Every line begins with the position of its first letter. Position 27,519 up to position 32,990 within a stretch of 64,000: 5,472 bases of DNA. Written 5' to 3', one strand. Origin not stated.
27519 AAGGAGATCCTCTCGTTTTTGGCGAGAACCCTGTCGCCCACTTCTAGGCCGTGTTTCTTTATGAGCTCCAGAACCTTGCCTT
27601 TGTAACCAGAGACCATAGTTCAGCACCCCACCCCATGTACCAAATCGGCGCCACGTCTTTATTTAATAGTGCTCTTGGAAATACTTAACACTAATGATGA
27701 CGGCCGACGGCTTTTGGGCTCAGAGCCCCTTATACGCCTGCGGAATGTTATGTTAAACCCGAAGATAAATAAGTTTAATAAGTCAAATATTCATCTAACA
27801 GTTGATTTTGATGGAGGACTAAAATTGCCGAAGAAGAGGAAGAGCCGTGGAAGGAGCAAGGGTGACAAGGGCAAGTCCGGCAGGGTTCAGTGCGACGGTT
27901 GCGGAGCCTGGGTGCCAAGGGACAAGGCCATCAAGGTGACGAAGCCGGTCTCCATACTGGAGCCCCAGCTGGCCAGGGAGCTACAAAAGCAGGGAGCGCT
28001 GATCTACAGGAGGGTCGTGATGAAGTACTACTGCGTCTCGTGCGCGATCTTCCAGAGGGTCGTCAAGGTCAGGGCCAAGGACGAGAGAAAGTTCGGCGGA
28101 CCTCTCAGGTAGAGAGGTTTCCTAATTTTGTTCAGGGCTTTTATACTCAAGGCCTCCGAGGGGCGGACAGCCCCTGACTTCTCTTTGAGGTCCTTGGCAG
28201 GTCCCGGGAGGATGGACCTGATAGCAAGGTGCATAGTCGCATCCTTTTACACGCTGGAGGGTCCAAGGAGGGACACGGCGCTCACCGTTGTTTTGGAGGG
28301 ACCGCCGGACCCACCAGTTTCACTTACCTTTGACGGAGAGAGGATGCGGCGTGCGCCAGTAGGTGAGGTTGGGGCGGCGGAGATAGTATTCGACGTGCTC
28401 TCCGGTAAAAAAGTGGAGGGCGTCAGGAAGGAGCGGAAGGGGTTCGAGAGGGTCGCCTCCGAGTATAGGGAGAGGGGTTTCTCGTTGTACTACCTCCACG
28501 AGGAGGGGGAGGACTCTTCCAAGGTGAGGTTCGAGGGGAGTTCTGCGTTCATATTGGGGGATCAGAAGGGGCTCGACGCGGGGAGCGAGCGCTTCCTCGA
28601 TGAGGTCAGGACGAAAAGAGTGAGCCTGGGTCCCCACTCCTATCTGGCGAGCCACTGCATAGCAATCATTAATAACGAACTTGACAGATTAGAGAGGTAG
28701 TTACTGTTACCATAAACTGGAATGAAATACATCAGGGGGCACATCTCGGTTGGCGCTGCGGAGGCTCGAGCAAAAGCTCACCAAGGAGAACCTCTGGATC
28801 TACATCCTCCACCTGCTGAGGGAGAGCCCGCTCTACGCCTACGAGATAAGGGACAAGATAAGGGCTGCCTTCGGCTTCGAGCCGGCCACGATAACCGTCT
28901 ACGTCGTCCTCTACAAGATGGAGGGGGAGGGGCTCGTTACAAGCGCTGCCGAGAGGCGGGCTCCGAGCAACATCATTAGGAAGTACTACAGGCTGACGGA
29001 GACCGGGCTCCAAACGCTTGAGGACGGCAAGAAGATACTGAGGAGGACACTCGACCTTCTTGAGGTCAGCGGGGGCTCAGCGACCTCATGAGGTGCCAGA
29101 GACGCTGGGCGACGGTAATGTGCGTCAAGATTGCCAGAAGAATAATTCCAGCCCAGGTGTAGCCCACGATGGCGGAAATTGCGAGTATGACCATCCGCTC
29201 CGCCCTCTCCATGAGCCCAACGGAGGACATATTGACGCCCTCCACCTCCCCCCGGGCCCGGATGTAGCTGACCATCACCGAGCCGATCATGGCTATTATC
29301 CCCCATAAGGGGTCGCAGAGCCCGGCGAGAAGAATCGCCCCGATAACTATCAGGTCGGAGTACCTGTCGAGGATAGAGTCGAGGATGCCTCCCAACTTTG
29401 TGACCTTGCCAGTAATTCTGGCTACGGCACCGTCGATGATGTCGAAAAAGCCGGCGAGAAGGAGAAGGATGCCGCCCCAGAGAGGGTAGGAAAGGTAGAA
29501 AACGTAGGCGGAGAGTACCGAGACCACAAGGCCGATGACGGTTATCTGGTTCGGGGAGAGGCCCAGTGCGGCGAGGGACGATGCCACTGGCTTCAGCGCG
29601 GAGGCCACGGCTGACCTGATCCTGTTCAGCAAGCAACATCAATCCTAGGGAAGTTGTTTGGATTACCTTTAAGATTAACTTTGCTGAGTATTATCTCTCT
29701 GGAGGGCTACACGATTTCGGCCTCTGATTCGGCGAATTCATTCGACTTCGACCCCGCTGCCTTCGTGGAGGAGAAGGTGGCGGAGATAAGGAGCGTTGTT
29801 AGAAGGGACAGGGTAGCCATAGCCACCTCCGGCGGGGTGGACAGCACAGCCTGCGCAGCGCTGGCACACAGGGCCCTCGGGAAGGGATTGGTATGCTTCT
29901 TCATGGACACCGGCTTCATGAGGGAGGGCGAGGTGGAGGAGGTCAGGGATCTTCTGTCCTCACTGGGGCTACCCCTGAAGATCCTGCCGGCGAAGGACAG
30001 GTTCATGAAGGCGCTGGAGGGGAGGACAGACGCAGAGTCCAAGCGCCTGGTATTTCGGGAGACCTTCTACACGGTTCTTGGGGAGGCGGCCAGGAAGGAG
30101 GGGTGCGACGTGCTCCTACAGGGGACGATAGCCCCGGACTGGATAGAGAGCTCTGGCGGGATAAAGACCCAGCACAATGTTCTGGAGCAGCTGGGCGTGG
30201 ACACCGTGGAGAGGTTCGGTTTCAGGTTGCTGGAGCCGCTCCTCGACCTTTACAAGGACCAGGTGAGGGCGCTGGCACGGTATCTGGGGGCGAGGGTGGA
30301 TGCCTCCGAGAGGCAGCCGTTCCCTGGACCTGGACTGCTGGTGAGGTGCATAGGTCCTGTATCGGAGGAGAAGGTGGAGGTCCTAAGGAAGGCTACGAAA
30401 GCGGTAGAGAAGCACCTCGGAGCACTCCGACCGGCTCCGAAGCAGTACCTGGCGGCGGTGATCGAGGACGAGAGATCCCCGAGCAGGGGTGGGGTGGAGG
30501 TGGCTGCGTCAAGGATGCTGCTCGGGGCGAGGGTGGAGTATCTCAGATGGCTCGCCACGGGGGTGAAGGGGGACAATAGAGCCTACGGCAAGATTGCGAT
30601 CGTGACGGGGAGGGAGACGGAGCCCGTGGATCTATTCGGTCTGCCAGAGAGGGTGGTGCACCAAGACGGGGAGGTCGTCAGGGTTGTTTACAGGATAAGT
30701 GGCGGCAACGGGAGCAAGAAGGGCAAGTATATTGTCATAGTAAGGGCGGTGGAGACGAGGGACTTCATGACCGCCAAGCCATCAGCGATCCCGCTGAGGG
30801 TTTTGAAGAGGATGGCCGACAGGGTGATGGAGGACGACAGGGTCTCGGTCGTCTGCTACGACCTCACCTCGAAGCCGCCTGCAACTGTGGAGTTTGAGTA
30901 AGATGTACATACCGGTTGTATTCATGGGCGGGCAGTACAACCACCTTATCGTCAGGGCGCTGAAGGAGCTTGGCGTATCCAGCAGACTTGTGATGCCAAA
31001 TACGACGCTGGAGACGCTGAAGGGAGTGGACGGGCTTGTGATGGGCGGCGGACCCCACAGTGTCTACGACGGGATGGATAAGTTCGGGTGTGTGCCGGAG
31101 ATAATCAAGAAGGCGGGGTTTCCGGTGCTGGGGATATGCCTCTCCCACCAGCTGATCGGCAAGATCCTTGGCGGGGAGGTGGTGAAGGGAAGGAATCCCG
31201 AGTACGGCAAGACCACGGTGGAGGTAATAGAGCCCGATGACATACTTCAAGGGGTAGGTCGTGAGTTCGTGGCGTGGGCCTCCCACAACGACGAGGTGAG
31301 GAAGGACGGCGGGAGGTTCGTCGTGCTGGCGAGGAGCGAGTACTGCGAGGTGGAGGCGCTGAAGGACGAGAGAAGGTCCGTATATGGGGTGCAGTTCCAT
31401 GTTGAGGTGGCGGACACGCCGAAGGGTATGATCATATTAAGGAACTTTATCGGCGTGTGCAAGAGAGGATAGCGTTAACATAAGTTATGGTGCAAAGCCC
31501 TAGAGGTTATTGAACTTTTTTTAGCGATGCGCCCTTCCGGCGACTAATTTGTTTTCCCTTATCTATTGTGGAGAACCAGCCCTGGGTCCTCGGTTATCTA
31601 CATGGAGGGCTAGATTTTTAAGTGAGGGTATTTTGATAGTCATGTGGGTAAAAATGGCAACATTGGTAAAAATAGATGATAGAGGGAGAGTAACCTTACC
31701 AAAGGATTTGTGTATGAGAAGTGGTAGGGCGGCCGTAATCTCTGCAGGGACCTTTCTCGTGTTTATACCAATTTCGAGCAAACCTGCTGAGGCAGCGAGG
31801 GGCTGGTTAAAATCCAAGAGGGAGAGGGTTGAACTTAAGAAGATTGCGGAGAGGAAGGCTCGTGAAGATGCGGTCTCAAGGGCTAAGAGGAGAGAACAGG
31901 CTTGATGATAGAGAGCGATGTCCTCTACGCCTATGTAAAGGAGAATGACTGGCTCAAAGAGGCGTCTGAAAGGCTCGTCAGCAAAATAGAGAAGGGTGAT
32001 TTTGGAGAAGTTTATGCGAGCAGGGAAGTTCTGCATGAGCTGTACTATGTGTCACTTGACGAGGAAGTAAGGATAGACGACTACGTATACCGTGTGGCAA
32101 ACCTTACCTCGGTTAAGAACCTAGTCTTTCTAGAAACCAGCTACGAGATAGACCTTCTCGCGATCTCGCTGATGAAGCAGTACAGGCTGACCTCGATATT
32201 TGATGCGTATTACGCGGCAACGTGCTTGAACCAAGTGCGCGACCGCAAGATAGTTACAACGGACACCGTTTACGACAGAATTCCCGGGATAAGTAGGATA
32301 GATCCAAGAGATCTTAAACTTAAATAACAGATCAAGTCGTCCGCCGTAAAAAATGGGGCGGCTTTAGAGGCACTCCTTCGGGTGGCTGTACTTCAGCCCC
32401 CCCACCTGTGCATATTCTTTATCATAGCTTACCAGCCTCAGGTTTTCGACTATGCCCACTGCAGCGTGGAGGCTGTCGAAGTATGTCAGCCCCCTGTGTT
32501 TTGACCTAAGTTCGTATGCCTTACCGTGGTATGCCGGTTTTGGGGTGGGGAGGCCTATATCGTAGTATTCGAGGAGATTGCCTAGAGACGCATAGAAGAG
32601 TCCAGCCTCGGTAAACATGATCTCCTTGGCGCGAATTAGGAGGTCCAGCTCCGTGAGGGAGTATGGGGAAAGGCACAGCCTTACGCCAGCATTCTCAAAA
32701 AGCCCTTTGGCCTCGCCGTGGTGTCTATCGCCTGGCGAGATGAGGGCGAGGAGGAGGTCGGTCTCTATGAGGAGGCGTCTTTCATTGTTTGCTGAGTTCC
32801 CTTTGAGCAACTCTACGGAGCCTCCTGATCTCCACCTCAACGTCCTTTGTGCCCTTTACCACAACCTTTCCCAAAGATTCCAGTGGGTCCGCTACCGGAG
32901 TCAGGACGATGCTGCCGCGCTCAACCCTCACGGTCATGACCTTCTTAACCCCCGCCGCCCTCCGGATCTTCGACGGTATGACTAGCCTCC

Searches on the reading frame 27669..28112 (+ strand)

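Call 53: search_protein_families(library=pfam, proteins=[window:27669-28112:+], max_evalue=0.00001)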
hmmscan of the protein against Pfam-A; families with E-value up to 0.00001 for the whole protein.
window:27669-28112:+ (147 aa): 1 family
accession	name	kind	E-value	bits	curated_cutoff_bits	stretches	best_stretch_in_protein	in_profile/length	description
PF01283.25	Ribosomal_S26e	-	6.9e-24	84.8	27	1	53-142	1-94/108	Ribosomal protein S26e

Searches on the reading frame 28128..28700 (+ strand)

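Call 53: search_protein_families(library=pfam, proteins=[window:28128-28700:+], max_evalue=0.00001)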
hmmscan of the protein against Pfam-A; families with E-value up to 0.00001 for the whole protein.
window:28128-28700:+ (190 aa): 1 family
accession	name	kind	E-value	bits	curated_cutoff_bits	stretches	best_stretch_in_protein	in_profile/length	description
PF04013.17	Methyltrn_RNA_2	-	1.9e-41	142.4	25.5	1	3-188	2-196/198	Putative SAM-dependent RNA methyltransferase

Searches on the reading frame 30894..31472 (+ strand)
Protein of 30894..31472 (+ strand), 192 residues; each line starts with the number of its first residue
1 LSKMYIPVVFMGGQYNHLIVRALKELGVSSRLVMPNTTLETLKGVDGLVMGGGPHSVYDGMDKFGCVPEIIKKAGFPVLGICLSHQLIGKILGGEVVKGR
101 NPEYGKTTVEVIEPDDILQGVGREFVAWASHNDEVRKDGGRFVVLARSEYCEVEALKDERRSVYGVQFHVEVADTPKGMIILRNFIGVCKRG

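Call 53: search_protein_families(library=pfam, proteins=[window:30894-31472:+], max_evalue=0.00001)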
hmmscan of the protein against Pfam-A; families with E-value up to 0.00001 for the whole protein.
window:30894-31472:+ (192 aa): 2 families
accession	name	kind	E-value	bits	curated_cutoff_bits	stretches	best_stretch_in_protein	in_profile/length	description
PF00117.34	GATase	-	8e-37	127.2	22.8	1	12-185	6-186/190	Glutamine amidotransferase class-I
PF07722.19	Peptidase_C26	-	1.3e-08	35.3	20.5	1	72-171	102-219/219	Peptidase C26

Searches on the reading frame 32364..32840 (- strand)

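Call 53: search_protein_families(library=pfam, proteins=[window:32364-32840:-], max_evalue=0.00001)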
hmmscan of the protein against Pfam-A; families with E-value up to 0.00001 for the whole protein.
window:32364-32840:- (158 aa): 1 family
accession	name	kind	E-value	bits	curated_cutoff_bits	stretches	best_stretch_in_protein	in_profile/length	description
PF01850.27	PIN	-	1.6e-07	32.4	23.6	1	24-148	2-119/120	PIN domain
